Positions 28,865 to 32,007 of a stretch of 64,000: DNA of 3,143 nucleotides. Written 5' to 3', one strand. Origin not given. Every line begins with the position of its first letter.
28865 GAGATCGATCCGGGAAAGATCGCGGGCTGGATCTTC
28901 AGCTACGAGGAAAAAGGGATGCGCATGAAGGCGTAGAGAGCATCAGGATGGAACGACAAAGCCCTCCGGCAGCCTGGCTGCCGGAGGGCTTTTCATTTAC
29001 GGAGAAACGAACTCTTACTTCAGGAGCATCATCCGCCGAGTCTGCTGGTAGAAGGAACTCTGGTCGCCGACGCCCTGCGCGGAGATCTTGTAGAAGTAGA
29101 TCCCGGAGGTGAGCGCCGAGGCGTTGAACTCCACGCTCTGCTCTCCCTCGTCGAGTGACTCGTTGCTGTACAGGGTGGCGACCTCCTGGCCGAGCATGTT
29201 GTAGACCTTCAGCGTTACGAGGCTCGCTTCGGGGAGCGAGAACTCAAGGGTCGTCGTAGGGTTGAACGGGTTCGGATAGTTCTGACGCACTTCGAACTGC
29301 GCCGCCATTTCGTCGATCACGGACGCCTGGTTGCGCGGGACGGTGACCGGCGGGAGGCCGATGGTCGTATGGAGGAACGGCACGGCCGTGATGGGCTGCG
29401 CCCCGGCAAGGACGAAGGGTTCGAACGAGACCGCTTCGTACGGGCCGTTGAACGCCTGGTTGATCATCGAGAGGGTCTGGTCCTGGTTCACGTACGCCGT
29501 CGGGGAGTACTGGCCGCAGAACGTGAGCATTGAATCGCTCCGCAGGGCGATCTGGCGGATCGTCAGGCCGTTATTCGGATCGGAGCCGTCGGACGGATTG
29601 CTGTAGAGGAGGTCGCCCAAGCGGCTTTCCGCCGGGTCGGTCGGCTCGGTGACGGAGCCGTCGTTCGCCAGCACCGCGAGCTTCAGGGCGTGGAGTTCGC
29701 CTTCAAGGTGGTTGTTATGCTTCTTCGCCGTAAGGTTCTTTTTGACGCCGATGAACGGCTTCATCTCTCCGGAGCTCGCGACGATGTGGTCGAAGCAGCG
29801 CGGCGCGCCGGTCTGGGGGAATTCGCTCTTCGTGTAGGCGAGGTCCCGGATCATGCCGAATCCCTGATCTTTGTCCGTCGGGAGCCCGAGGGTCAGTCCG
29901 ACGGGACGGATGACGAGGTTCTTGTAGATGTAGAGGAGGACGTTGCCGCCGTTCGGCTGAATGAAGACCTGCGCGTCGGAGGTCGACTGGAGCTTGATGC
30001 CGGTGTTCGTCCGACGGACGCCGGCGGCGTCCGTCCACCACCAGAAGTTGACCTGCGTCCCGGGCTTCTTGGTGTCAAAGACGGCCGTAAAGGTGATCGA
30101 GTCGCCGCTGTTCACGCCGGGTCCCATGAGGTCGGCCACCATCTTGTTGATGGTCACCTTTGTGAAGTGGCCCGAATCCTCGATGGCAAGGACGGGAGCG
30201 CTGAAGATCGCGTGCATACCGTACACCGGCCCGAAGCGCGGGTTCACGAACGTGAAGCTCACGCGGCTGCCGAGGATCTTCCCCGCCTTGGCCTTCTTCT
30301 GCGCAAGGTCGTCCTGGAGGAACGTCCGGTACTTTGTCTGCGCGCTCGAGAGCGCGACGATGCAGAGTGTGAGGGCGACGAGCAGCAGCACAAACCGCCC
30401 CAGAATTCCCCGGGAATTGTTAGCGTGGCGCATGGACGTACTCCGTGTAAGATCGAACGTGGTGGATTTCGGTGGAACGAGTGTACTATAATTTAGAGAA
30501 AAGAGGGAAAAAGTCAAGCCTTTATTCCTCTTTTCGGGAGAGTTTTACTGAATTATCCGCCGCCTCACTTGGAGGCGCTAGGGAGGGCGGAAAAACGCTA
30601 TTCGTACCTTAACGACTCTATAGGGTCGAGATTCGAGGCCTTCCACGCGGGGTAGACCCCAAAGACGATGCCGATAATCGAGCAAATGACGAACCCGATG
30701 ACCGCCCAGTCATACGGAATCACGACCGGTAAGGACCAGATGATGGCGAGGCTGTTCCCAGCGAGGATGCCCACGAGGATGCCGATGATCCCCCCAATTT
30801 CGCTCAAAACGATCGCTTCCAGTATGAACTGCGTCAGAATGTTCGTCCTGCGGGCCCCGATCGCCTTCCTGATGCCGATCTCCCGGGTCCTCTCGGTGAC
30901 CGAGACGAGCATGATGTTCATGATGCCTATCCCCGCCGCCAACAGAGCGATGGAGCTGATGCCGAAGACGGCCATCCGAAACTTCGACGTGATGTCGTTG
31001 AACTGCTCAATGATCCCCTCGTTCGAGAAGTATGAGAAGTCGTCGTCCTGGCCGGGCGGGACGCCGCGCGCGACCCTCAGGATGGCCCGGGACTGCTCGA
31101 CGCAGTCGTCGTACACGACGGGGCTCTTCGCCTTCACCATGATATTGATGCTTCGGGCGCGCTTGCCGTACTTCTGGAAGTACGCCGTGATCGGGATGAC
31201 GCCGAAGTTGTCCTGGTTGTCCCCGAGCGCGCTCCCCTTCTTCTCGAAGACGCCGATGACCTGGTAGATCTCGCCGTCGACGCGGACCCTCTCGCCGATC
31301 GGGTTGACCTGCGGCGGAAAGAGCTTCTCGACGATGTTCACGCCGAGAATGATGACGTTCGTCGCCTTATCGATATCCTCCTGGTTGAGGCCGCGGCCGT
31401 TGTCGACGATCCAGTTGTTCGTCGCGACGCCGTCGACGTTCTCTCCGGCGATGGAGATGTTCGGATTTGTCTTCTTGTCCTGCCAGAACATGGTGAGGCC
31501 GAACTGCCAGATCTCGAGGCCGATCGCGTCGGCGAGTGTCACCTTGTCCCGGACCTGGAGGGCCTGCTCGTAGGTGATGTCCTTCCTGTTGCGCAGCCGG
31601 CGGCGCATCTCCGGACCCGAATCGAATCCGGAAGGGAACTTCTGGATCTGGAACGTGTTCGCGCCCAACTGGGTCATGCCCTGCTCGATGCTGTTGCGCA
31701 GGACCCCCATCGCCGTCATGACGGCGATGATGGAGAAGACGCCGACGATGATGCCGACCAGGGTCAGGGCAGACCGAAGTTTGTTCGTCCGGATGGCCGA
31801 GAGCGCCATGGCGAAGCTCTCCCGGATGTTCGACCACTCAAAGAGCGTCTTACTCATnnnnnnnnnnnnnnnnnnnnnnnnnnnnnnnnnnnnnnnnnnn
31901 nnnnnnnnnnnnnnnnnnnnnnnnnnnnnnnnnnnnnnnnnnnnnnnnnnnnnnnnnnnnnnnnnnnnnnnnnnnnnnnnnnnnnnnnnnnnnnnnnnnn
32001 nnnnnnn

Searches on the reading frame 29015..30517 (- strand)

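Call 78: search_protein_families(library=pfam, proteins=[window:29015-30517:-], max_evalue=0.00001)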
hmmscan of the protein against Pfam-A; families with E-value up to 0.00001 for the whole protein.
window:29015-30517:- (500 aa): 1 family
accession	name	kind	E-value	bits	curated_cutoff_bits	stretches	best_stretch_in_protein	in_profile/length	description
PF18962.6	Por_Secre_tail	-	1.6e-11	44.8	27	1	414-481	2-65/75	Secretion system C-terminal sorting domain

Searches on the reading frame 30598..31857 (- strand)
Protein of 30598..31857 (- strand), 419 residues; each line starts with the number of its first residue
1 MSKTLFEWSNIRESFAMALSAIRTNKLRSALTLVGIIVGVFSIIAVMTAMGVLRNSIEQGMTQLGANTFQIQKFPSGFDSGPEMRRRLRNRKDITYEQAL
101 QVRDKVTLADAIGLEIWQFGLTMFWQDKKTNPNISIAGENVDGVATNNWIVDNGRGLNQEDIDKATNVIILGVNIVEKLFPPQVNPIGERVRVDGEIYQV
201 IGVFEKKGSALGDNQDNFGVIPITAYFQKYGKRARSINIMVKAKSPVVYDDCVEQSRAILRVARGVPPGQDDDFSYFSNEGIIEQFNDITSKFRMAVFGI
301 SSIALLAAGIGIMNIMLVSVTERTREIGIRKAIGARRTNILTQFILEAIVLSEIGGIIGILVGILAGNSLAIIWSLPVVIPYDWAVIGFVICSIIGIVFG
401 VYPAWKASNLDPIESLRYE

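Call 78: search_protein_families(library=pfam, proteins=[window:30598-31857:-], max_evalue=0.00001)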
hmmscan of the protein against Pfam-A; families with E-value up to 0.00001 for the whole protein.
window:30598-31857:- (419 aa): 2 families
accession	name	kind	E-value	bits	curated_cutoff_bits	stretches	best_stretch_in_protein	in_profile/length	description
PF12704.14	MacB_PCD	-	4.5e-32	112.4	27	1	29-255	1-203/207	MacB-like periplasmic core domain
PF02687.27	FtsX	-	1.2e-21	77.5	25.5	1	300-412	3-120/120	FtsX-like permease C-terminal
